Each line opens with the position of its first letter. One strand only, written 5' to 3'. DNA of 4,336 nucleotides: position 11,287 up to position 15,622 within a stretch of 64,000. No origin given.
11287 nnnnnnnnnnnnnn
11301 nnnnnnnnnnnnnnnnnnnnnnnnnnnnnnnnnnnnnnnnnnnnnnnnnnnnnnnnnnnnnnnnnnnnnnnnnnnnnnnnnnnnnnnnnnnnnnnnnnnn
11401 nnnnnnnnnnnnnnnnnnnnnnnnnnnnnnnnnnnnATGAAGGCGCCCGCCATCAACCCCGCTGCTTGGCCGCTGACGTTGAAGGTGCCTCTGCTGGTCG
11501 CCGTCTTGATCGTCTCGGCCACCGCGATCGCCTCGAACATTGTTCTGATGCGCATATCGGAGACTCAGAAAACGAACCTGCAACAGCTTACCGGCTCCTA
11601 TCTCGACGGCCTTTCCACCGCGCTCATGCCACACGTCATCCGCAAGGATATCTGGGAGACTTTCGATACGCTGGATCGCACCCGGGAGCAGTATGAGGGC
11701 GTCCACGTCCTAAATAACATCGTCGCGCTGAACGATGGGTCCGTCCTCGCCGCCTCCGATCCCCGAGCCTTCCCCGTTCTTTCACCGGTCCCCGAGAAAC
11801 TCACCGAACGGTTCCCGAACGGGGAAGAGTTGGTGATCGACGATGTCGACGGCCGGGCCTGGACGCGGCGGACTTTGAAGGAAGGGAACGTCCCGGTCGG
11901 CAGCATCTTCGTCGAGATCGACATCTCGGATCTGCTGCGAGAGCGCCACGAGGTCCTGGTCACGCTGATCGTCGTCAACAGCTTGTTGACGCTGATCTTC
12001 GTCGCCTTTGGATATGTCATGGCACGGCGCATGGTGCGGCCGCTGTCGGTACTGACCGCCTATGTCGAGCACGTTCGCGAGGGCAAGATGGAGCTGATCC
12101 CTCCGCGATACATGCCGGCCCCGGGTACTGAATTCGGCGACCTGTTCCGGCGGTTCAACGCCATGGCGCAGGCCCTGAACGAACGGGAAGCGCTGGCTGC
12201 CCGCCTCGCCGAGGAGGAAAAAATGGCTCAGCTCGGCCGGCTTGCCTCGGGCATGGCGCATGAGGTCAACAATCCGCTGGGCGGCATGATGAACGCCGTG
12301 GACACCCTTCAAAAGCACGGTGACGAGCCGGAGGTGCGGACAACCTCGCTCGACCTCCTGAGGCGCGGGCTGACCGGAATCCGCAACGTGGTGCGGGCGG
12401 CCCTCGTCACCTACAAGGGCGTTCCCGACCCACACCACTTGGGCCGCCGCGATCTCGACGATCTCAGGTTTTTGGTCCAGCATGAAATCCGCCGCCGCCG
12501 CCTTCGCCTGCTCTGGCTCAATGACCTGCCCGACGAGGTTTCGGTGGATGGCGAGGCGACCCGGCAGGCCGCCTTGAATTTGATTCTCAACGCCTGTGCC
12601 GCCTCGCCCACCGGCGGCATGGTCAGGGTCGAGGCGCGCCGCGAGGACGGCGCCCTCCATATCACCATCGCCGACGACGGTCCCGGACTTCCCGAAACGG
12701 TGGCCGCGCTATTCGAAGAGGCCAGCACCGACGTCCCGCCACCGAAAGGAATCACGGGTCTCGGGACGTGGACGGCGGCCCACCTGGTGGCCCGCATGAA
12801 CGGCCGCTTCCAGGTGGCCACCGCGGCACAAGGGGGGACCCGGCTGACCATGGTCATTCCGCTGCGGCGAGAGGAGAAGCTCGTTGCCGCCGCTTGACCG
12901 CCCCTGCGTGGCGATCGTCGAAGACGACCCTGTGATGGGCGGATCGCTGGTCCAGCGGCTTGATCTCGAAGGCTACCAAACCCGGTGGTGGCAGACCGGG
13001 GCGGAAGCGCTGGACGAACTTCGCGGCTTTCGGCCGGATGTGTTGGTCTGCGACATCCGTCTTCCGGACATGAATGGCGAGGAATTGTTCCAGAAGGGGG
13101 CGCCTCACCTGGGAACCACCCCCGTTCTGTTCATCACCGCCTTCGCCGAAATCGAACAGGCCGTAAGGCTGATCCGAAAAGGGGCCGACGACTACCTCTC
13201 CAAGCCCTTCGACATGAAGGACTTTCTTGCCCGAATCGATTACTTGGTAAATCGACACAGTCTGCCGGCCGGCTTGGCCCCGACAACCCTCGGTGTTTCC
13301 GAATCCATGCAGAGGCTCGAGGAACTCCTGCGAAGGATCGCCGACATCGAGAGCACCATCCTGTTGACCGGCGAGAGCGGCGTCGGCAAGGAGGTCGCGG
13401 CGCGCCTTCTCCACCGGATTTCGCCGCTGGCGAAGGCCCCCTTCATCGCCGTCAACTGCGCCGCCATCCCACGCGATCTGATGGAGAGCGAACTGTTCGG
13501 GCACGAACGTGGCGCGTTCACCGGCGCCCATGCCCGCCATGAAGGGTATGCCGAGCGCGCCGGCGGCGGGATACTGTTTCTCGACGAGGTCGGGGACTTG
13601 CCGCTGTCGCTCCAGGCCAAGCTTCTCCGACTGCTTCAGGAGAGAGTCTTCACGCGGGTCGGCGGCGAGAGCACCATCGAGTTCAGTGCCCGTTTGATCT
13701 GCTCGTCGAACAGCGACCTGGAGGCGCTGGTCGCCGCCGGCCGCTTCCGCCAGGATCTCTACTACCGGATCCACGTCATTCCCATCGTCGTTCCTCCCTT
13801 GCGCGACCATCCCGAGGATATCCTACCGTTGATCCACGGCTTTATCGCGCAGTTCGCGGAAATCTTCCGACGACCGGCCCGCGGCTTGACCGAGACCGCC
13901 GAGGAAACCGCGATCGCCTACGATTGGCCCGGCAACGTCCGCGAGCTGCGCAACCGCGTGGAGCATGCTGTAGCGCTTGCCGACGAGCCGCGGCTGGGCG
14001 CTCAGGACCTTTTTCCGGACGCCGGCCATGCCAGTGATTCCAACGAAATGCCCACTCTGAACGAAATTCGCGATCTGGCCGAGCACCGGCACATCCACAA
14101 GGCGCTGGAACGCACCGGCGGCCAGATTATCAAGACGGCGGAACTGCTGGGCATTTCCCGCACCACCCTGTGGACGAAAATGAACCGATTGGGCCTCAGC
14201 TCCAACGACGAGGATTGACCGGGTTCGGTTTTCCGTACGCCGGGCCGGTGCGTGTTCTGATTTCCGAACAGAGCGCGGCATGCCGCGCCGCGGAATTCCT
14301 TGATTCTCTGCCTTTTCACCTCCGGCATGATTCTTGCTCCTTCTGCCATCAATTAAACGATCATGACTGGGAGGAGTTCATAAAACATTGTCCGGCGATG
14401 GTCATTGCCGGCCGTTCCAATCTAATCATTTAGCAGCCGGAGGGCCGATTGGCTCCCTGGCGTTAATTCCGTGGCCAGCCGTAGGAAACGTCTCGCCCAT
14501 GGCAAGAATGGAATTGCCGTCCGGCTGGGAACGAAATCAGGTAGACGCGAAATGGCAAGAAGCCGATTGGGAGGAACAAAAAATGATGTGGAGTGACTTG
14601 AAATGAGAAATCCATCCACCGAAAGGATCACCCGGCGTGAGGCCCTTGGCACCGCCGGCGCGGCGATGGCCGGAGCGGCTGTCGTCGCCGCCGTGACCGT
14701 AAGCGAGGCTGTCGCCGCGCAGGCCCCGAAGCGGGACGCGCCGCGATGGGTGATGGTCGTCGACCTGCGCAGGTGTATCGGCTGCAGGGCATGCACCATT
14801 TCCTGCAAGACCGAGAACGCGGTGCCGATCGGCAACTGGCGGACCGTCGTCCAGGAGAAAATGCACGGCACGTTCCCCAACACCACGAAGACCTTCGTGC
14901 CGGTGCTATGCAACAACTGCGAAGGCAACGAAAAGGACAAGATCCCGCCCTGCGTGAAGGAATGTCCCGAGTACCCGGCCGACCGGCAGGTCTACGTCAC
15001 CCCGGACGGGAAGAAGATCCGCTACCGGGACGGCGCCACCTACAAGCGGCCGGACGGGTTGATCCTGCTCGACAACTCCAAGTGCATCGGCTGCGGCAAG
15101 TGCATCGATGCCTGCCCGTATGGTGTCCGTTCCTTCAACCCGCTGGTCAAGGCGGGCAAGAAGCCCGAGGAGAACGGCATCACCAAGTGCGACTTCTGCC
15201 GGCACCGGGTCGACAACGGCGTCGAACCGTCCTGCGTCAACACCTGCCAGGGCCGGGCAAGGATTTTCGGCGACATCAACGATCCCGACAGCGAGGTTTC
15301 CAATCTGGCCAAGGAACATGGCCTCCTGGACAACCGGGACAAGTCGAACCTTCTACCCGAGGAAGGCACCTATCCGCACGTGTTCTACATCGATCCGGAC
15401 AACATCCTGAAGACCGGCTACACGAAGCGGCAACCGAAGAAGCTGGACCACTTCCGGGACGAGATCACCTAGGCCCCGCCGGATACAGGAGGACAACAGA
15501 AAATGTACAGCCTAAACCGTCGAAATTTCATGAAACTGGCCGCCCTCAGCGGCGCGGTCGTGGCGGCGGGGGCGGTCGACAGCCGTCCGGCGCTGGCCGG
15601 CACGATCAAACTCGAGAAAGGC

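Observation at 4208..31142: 27-kb island with three paralogous Tat-exported molybdoenzyme modules, each paired with a membrane-anchored dodecaheme cytochrome: possibly an uncharacterised respiratory or lithotrophic system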

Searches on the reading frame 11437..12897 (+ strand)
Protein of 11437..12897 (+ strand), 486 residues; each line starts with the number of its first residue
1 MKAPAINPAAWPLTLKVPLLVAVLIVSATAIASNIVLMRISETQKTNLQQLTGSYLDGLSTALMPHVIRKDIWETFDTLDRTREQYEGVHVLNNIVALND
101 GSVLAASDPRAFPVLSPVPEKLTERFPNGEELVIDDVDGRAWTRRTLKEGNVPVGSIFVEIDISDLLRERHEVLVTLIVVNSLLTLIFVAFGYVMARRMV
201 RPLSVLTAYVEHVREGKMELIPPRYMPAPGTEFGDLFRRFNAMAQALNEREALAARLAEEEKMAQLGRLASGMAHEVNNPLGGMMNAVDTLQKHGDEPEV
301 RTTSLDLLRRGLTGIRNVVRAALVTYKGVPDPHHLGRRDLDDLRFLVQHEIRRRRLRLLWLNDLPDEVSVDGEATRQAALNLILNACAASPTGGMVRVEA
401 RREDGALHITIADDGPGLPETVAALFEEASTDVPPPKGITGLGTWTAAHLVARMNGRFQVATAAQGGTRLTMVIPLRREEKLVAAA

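Call 7: search_protein_families(library=pfam, proteins=[window:11437-12897:+], max_evalue=0.01)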
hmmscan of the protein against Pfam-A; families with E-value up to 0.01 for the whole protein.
window:11437-12897:+ (486 aa): 5 families
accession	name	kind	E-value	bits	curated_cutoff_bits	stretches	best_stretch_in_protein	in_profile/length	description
PF02518.31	HATPase_c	-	1.4e-15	58.1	26.4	1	373-477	4-110/111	Histidine kinase-, DNA gyrase B-, and HSP90-like ATPase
PF00672.30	HAMP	-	2.4e-07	31.4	25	1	194-249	1-53/53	HAMP domain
PF00512.31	HisKA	-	1.2e-06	28.9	26.9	1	266-319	2-54/66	His Kinase A (phospho-acceptor) domain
PF13581.12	HATPase_c_2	-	5.4e-05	23.6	27.4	1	378-473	39-126/127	Histidine kinase-like ATPase domain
PF10090.15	HPTransfase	-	0.00042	20.5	22.9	1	346-429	7-88/123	Histidine phosphotransferase C-terminal domain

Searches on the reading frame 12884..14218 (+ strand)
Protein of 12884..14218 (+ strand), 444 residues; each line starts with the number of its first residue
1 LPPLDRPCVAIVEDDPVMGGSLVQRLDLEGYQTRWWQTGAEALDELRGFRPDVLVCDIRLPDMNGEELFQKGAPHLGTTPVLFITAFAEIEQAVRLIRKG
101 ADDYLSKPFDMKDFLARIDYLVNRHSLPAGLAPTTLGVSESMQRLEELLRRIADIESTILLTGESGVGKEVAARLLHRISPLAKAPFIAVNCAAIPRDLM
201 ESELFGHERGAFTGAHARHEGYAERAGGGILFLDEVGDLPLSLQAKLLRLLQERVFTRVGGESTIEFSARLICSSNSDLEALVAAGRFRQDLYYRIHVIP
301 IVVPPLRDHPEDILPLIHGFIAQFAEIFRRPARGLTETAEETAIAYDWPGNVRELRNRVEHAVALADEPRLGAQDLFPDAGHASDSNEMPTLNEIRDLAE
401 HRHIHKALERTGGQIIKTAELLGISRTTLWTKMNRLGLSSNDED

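Call 27: search_protein_families(library=pfam, proteins=[window:12884-14218:+], max_evalue=0.00001)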
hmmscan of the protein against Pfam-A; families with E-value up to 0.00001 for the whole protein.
window:12884-14218:+ (444 aa): 6 families
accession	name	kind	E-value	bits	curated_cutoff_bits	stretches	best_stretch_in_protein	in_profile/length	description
PF00158.32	Sigma54_activat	-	8.3e-65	218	20.2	1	137-301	3-167/168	Sigma-54 interaction domain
PF00072.30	Response_reg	-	2.9e-25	89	30.2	1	9-118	1-110/111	Response regulator receiver domain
PF14532.12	Sigma54_activ_2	-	6.6e-22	78.7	25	1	136-306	1-138/138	Sigma-54 interaction domain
PF25601.1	AAA_lid_14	-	2.1e-19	69.6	27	1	307-387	1-81/87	AAA+ ATPase lid domain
PF02954.25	HTH_8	-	1.3e-12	47.7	22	1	399-435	5-41/42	Bacterial regulatory protein, Fis family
PF07728.20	AAA_5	-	3.1e-08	34.2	22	1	159-276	2-122/139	AAA domain (dynein-related subfamily)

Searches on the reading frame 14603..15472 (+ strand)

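Call 6: search_protein_families(library=pfam, proteins=[window:14603-15472:+], max_evalue=0.01)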
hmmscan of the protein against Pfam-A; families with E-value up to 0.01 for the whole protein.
window:14603-15472:+ (289 aa): 14 families
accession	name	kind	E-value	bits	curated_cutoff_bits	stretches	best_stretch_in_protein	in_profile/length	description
PF13247.11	Fer4_11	-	4.9e-14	52.8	26.2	1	97-224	4-99/100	4Fe-4S dicluster domain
PF12797.12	Fer4_2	-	5.7e-10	38.9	24.5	2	154-173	3-22/22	4Fe-4S binding domain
PF00037.32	Fer4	-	2e-09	37.3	21.1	2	156-175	3-22/24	4Fe-4S binding domain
PF13187.11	Fer4_9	-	2.9e-09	37.3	27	3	160-217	1-49/52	4Fe-4S dicluster domain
PF13237.11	Fer4_10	-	7.3e-09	35.9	25.5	2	154-215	2-52/53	4Fe-4S dicluster domain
PF12838.12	Fer4_7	-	1.7e-08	35.2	27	1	160-215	1-48/52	4Fe-4S dicluster domain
PF12837.12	Fer4_6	-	1.8e-08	34.4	25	2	157-175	5-23/24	4Fe-4S binding domain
PF12800.12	Fer4_4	-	1.8e-05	25.1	24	1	159-174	2-17/17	4Fe-4S binding domain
PF14697.11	Fer4_21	-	0.00033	21.2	35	1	156-199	3-47/59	4Fe-4S dicluster domain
PF13459.11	Fer4_15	-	0.00077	20.6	22.4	0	154-172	1-19/66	4Fe-4S single cluster domain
PF25160.1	LdpA_Fe-S-bd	-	0.0012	19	27.6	1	158-174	25-41/49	LdpA Fe-S cluster-binding domain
PF13534.11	Fer4_17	-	0.002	19.1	22.2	1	103-175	2-60/61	4Fe-4S dicluster domain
PF13183.11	Fer4_8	-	0.0021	19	27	0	117-175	11-68/68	4Fe-4S dicluster domain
PF12798.12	Fer4_3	-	0.0023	19.1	27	1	161-174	1-14/15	4Fe-4S binding domain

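Call 8: search_protein_families(library=ncbifam, proteins=[window:14603-15472:+], max_evalue=0.00001)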
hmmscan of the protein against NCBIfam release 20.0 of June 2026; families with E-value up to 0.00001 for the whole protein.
window:14603-15472:+ (289 aa): 24 families
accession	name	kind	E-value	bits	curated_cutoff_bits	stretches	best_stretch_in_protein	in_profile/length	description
NF011569.0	PRK14993.1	equivalog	2.8e-52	177.6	416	2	145-272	116-231/244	tetrathionate reductase subunit TtrB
NF045797.1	DsrO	equivalog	7.6e-49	166.2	200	2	144-263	118-234/235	sulfate reduction electron transfer complex DsrMKJOP subunit DsrO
NF041715.1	arsenate_red_ArrB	equivalog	4.1e-44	150.8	450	2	49-180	3-108/233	arsenate respiratory reductase iron-sulfur subunit ArrB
TIGR03149.1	cyt_nit_nrfC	equivalog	7.6e-38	130.1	377.6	1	9-263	2-216/225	cytochrome c nitrite reductase Fe-S protein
TIGR02951.1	DMSO_dmsB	equivalog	1.8e-27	96.4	214.1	2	144-227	79-155/161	DMSO/selenate family reductase complex B subunit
TIGR03478.1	DMSO_red_II_bet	subfamily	3.2e-26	92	480.7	1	85-265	113-255/321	DMSO reductase family type II enzyme, iron-sulfur subunit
NF041782.1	mnquin_red_QrcC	equivalog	1.5e-22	80.4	400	2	49-128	1-87/239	menaquinone reductase iron-sulfur cluster-binding subunit QrcC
NF042979.1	EthbenzDh_ebdB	equivalog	2.7e-20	72.5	740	1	143-268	167-280/354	ethylbenzene dehydrogenase subunit beta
NF045715.1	sulf_resp_HmcB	equivalog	1.8e-19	70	420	2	145-227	123-200/307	sulfate respiration complex iron-sulfur protein HmcB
NF008134.0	PRK10882.1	equivalog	1.3e-18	67.1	263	1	9-233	2-216/329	hydrogenase 2 operon protein HybA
NF038355.1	FDH3_beta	equivalog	5.2e-15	55.9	240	1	145-201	70-123/180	formate dehydrogenase FDH3 subunit beta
TIGR01582.1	FDH-beta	equivalog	5.2e-15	55.3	334.7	1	41-227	14-184/283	formate dehydrogenase subunit beta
TIGR01660.1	narH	equivalog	4.8e-13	48.3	524.05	1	83-234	163-284/492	nitrate reductase subunit beta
NF007382.0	PRK09898.1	equivalog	2.9e-12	46.6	213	1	9-187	13-182/208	ferredoxin-like protein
NF007658.0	PRK10330.1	equivalog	7.1e-12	45.2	260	1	147-226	75-158/181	electron transport protein HydN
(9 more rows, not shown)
